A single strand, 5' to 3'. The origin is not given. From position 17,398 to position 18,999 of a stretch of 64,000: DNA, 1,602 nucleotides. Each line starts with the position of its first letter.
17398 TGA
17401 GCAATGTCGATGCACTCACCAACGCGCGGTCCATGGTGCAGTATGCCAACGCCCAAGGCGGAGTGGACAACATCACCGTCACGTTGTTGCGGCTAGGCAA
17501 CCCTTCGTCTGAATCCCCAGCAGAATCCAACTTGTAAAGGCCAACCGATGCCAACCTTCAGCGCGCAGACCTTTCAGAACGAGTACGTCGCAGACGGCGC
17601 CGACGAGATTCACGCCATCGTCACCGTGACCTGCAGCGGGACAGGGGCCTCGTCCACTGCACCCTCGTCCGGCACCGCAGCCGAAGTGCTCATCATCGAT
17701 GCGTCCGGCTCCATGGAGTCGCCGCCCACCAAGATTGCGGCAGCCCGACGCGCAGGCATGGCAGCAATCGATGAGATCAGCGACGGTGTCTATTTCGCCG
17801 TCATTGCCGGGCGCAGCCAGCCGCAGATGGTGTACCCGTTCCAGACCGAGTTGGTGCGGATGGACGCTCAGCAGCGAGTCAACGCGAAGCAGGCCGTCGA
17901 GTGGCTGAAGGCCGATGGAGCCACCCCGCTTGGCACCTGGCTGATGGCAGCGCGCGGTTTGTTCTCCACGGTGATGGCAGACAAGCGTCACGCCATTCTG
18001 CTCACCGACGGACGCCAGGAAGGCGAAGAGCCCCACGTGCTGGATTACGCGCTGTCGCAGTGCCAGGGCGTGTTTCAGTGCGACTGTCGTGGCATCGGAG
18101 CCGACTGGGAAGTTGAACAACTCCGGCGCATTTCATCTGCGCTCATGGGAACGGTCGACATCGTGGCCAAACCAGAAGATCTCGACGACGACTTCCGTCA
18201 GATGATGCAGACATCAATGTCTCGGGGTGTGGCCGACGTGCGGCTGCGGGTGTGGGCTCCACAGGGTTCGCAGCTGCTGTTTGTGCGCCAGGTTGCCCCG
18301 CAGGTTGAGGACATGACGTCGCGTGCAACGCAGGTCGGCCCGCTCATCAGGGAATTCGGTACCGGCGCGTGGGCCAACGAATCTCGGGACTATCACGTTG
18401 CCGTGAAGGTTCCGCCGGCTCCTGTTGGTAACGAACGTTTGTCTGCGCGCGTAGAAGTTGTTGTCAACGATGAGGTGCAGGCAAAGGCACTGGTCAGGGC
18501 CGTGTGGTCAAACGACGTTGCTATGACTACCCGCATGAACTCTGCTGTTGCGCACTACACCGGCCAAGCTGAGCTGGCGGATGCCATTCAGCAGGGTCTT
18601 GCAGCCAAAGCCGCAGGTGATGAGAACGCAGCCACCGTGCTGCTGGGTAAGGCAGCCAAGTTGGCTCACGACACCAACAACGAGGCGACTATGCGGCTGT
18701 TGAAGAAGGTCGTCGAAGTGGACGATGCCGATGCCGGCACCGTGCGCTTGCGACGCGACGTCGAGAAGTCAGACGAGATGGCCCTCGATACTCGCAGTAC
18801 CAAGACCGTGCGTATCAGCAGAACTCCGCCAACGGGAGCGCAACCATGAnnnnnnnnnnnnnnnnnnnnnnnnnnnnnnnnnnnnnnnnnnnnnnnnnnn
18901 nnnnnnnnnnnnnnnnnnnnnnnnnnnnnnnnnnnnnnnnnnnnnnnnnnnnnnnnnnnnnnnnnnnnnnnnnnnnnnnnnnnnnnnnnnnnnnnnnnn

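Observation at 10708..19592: Seven-gene translationally coupled operon: glnX-glnH-(unknown)-pknG extended by PP2C, vWA and FHA genes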

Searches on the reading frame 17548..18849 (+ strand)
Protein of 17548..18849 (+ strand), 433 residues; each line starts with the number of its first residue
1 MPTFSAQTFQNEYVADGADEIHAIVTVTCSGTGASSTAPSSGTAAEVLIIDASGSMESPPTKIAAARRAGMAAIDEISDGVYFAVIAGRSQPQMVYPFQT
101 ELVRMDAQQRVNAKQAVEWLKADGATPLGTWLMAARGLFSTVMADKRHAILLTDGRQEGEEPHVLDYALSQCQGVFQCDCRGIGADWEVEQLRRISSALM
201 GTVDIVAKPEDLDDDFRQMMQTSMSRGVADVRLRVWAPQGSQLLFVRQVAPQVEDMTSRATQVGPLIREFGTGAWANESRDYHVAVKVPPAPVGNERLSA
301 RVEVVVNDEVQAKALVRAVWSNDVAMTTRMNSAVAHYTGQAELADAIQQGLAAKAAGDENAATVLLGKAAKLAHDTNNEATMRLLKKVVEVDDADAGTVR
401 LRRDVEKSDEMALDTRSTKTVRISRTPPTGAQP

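Call 3: search_protein_families(library=pfam, proteins=[window:17548-18849:+], max_evalue=0.01)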
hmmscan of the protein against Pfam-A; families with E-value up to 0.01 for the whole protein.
window:17548-18849:+ (433 aa): 4 families
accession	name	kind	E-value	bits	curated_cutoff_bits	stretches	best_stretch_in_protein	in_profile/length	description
PF18571.6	VWA_3_C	-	4.4e-17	62.1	25.8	1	371-417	1-47/47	von Willebrand factor type A C-terminal domain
PF13768.12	VWA_3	-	3.5e-11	43.8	27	1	47-203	4-153/155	von Willebrand factor type A domain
PF13519.12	VWA_2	-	2e-08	35.2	27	1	47-155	2-106/107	von Willebrand factor type A domain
PF00092.34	VWA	-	1.3e-05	26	23.8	1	47-206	3-162/174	von Willebrand factor type A domain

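Call 4: search_protein_families(library=ncbifam, proteins=[window:17548-18849:+], max_evalue=0.01)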
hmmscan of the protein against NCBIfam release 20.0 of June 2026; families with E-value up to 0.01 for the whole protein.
window:17548-18849:+ (433 aa): 1 family
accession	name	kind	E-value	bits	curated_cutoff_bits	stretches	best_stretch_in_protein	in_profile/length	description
TIGR03788.1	marine_srt_targ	equivalog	7.7e-09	34.5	551.65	1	46-235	274-457/629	marine proteobacterial sortase target protein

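Call 26: search_protein_families(library=padloc, proteins=[window:17548-18849:+], max_evalue=0.01)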
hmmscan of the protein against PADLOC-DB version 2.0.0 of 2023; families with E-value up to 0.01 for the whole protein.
window:17548-18849:+ (433 aa): 0 families

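Call 27: search_solved_structures(query=window:17548-18849:+, max_evalue=0.001, show_alignments=1)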
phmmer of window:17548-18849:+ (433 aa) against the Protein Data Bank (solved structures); distinct sequences matched with E-value up to 0.001: 1.
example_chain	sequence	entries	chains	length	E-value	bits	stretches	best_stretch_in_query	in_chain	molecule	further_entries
4fx5_A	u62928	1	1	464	1.5e-115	389.7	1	2-425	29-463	von Willebrand factor type A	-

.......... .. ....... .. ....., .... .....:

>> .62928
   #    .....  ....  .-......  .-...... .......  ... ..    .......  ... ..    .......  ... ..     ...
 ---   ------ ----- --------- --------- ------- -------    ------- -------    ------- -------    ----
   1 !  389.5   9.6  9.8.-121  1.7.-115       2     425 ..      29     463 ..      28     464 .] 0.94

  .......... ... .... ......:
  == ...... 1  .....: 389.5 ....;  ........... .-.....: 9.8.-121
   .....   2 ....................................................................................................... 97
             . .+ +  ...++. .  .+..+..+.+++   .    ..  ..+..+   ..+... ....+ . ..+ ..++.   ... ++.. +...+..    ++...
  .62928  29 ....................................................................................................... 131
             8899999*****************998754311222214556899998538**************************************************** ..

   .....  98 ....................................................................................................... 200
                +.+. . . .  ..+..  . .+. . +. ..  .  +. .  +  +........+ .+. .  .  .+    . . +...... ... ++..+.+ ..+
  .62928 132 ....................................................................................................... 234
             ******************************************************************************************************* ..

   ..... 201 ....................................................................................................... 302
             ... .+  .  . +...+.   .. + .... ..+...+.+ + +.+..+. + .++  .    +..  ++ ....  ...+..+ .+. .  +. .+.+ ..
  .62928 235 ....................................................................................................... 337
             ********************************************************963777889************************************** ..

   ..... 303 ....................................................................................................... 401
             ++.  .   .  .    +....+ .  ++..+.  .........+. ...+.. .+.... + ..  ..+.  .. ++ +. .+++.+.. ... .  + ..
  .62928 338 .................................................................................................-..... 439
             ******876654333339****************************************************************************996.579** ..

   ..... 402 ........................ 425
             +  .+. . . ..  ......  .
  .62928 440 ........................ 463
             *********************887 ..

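Call 30: find_related_loci(query=A1, collection=genome_contigs, flank=10000)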
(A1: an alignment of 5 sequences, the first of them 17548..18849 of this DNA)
Query A1 (433 aa) in genome_contigs; peptide patterns used: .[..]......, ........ (x = any residue, [..] = any of these).
590 stretches matched a pattern; 549 encode a relative of the query (tblastn E <= 1e-3); the best 80 are kept; 80 distinct loci.
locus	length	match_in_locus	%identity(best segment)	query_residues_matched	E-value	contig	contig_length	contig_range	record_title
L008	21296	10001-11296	95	1-433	0e+0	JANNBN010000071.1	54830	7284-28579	MAG: Acidimicrobiia bacterium isolate OTE_78_metabat_325 OTE_78_k141_2480694, whole genome shotgun sequence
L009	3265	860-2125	83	1-426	0e+0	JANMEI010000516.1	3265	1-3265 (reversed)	MAG: Acidimicrobiia bacterium isolate OTE_75_concoct_193 OTE_75_k141_2404616, whole genome shotgun sequence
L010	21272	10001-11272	76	1-427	0e+0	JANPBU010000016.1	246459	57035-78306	MAG: Acidimicrobiia bacterium isolate VAR_78_metabat_618 VAR_78_k141_3185746, whole genome shotgun sequence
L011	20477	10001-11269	63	4-427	9e-180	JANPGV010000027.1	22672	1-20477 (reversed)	MAG: Ilumatobacteraceae bacterium isolate VAR_69_metabat_274 VAR_69_k141_11765, whole genome shotgun sequence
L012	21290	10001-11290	61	1-431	2e-178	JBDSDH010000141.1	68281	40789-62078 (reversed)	MAG: Ilumatobacteraceae bacterium isolate cluster1_bin.177 k127_8968833, whole genome shotgun sequence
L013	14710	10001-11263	65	4-427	1e-177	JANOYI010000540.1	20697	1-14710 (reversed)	MAG: Ilumatobacteraceae bacterium isolate VAR_83_metabat_148 VAR_83_k141_6855189, whole genome shotgun sequence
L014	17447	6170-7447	64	1-427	9e-178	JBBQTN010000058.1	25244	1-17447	MAG: Acidimicrobiales bacterium isolate Co_metawrap_1839 Cmw_1839_k141_12784859_length_25244_cov_9.0000, whole genome sh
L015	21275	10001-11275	65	1-426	3e-177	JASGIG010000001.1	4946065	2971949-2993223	MAG: Ilumatobacteraceae bacterium isolate 5N028 JMF-2111-06-0005.ont.bin.28_0, whole genome shotgun sequence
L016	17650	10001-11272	65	1-427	6e-177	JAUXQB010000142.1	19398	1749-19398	MAG: Actinomycetota bacterium isolate C12_concoct.bin.167 C12_k141_220834, whole genome shotgun sequence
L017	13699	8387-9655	64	4-427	3e-176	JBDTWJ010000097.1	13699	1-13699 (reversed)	MAG: Ilumatobacteraceae bacterium isolate cluster3_bin.89 NODE_18357_length_13699_cov_8.818015, whole genome shotgun seq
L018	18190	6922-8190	64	4-427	1e-175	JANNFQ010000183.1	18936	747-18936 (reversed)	MAG: Acidimicrobiaceae bacterium isolate OTE_75_metabat_281 OTE_75_k141_3834977, whole genome shotgun sequence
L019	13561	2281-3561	64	1-430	9e-176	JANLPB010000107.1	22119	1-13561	MAG: Ilumatobacteraceae bacterium isolate OTE_38_metabat_448 OTE_38_k141_220963, whole genome shotgun sequence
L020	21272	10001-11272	65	1-425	2e-175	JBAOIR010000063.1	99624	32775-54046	MAG: Microthrixaceae bacterium isolate AS_Ams2_Bin48 np3_contig_13928, whole genome shotgun sequence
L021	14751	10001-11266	64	1-425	5e-175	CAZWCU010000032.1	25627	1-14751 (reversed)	MAG TPA_asm: uncultured Bifidobacterium sp. isolate SRP302447_co2_675 genome assembly, contig: NODE_5277_length_25627_co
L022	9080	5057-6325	62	4-427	5e-175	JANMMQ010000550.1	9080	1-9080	MAG: Ilumatobacteraceae bacterium isolate OTE_58_metabat_484 OTE_58_k141_6852056, whole genome shotgun sequence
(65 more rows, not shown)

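Call 62: find_related_loci(query=A1, collection=viral_contigs, flank=5000)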
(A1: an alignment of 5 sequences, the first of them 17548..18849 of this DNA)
Query A1 (433 aa) in viral_contigs; peptide patterns used: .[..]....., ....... (x = any residue, [..] = any of these).
29 stretches matched a pattern, but none encodes a relative of the query by tblastn (E <= 1e-3).

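Call 63: search_dna_similar(query=window:17548-18849:+, collection=plasmids, mode=protein, max_evalue=1e-10, max_rows=15)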
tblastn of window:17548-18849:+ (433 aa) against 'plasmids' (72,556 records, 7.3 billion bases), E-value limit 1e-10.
Records with a match: 1; places in all: 1; records where one place covers at least 80% of the query: 1.
Best place of each record, by identity: <60% 1.
By first word of the organism name: Nonomuraea 1.
By predicted mobility (MOB-suite, as given by PLSDB): non-mobilizable 1.
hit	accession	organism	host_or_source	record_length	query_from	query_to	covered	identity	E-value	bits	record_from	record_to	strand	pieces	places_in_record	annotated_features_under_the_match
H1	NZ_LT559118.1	Nonomuraea gerenzanensis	-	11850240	2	425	98%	44.3%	1e-96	324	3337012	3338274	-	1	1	none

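Call 64: get_annotated_region(hit=H1, flank=13000)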
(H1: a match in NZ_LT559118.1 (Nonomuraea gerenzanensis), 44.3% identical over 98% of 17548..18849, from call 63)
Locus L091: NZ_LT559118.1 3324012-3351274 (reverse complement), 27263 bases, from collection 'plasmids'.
description: Nonomuraea gerenzanensis isolate nono1 plasmid I, complete sequence
organism: Nonomuraea gerenzanensis (NCBI taxid 93944)
taxonomy: Bacteria; Actinomycetota; Actinomycetes; Streptosporangiales; Streptosporangiaceae; Nonomuraea; Nonomuraea gerenzanensis
host: -; source: -; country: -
typing (MOB-suite, as given by PLSDB): non-mobilizable
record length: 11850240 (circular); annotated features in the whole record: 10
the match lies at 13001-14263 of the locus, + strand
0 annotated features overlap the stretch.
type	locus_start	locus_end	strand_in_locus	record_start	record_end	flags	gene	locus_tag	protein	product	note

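Call 68: search_protein_families(library=ncbifam, proteins=[L091:7036-8565:+, L091:8697-9884:+, L091:3555-4658:+, L091:4696-5460:+], max_evalue=0.001)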
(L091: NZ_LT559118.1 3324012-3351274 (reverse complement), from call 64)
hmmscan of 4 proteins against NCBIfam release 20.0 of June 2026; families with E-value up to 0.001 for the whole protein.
L091:7036-8565:+ (509 aa): 0 families

L091:8697-9884:+ (395 aa): 0 families

L091:3555-4658:+ (367 aa): 0 families

L091:4696-5460:+ (254 aa): 0 families

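Call 69: search_protein_families(library=pfam, proteins=[L091:7036-8565:+, L091:8697-9884:+], max_evalue=0.01)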
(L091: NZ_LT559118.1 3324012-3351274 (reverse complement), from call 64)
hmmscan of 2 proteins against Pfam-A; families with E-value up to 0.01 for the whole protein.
L091:7036-8565:+ (509 aa): 0 families

L091:8697-9884:+ (395 aa): 0 families

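Call 74: search_solved_structures(query=A1, max_evalue=1, show_alignments=0)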
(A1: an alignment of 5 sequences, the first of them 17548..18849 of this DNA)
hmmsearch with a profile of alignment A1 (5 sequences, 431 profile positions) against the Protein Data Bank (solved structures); distinct sequences matched with E-value up to 1: 7.
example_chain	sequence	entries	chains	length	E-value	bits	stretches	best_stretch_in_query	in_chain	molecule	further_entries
4fx5_A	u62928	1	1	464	8.4e-146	489.4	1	2-424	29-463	von Willebrand factor type A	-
4cn8_A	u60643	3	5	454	1.1e-07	34.4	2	46-197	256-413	PROXIMAL THREAD MATRIX PROTEIN 1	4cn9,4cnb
4rck_A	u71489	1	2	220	0.0043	19.2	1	45-168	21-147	Hypothetical membrane spanning protein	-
6pyo_A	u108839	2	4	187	0.01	18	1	46-193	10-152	cDNA FLJ56608, highly similar to Homo sapiens chloride channel, calcium activated, family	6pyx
3ibs_A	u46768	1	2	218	0.015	17.4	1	35-178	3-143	conserved hypothetical protein BatB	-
8s05_A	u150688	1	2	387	0.043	15.9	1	45-213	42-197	Conserved protein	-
4jdu_A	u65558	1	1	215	0.56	12.2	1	41-183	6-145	Aerotolerance-related membrane protein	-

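Call 85: predict_structure(alignment_id=A3)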
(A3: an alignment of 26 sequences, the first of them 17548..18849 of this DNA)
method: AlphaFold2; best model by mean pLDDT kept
length: 433 residues; sequences in the alignment: 26
mean_pLDDT: 78.3   pTM: 0.54
mean pLDDT of the five models: 78.3, 77.2, 75.3, 73.7, 72.8
residues with pLDDT >= 90: 78; 70-90: 271; 50-70: 58; < 50: 26
segments of 3 or more residues with pLDDT < 50: 32-41, 420-433
pLDDT, mean of each block of 10 residues (from residue 1): 82 80 87 38 80 79 88 88 86 84 91 92 84 91 82 76 87 83 72 80 75 76 57 89 83 71 87 73 88 88 88 90 70 57 76 86 87 72 85 83 80 62 30 32
secondary structure, 60 per line:
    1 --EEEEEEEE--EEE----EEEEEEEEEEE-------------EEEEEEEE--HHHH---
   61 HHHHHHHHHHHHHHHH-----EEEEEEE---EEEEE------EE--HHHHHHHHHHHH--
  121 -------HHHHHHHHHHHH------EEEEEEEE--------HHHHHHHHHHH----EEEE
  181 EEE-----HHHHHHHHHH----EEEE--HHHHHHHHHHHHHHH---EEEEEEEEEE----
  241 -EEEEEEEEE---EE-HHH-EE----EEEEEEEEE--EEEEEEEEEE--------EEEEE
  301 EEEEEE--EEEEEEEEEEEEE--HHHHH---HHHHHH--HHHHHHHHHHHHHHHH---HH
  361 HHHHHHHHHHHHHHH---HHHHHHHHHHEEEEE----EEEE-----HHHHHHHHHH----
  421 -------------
elements in order: E3-10 E13-15 E20-30 E44-51 H54-57 H61-76 E82-88 E92-96 H107-118 H128-139 E146-153 H162-172 E177-183 H189-198 E203-206 H209-223 E227-236 E242-250 E267-275 E278-287 E296-306 E309-321 H324-328 H332-337 H340-355 H359-375 H379-388 E389-393 E398-401 H407-416

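Call 87: fold_search(model_id=the predicted structure, library=pdb)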
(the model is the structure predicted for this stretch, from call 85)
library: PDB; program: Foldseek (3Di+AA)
matches with E <= 10: 1148; with E <= 0.001: 286
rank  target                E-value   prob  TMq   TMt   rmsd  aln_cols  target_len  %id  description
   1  4fx5                  1.5e-52  1.00  0.72  0.74  10.3       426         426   46  von Willebrand factor type A from Catenulispora acidiphila (released 2012-07-18)
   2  8s05_A                9.7e-17  1.00  0.54  0.61  10.8       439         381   15  ArnAB complex an archaeal ortholog of the Sec23/24 core motif (released 2025-10-29)
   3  8s05_B                3.2e-16  1.00  0.55  0.62  10.7       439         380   15  ArnAB complex an archaeal ortholog of the Sec23/24 core motif (released 2025-10-29)
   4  5a8j                  1.7e-15  1.00  0.49  0.56  10.9       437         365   14  Crystal structure of the ArnB paralog VWA2 from Sulfolobus acidocaldarius (released 2016-06-22)
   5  7w6b                  5.6e-14  1.00  0.35  0.21  13.1       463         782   12  Crystal Structure of PitA from pilus islet-2 of Streptococcus oralis (released 2022-06-01)
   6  6fpy_B                4.3e-13  1.00  0.42  0.32  10.9       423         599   14  Inter-alpha-inhibitor heavy chain 1, wild type (released 2019-02-27)
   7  6fpy_A                5.1e-13  1.00  0.43  0.33  10.3       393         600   16  Inter-alpha-inhibitor heavy chain 1, wild type (released 2019-02-27)
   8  6bxf_B                1.5e-12  1.00  0.35  0.33  12.2       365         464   14  Crystal structure of an extended b3 integrin L33 (released 2018-08-01)
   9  6fpz_A                1.6e-12  1.00  0.43  0.34  10.1       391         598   16  Inter-alpha-inhibitor heavy chain 1, D298A (released 2019-02-27)
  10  6m3y                  1.7e-12  1.00  0.33  0.19  11.6       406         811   14  Crystal structure of pilus adhesin, SpaC from Lactobacillus rhamnosus GG - open conformation (released 2020-07-29)
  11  6to1                  2.4e-12  1.00  0.29  0.22  17.6       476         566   10  Crystal structure of three N-terminal domains of the type V pili tip protein Mfa5 from Porphyromonas gingivalis (released 2020-12-02)
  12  6bxf_A                2.6e-12  1.00  0.33  0.32  12.6       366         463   13  Crystal structure of an extended b3 integrin L33 (released 2018-08-01)
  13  4bzi_E                9.7e-12  1.00  0.45  0.29  11.8       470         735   12  The structure of the COPII coat assembled on membranes (released 2013-09-18)
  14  1m2v_B                9.7e-12  1.00  0.45  0.28  11.8       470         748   12  Crystal Structure of the yeast Sec23/24 heterodimer (released 2002-09-20)
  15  6bxb_B                1.0e-11  1.00  0.34  0.32  10.0       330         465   15  Crystal structure of an extended b3 integrin P33 (released 2018-08-01)
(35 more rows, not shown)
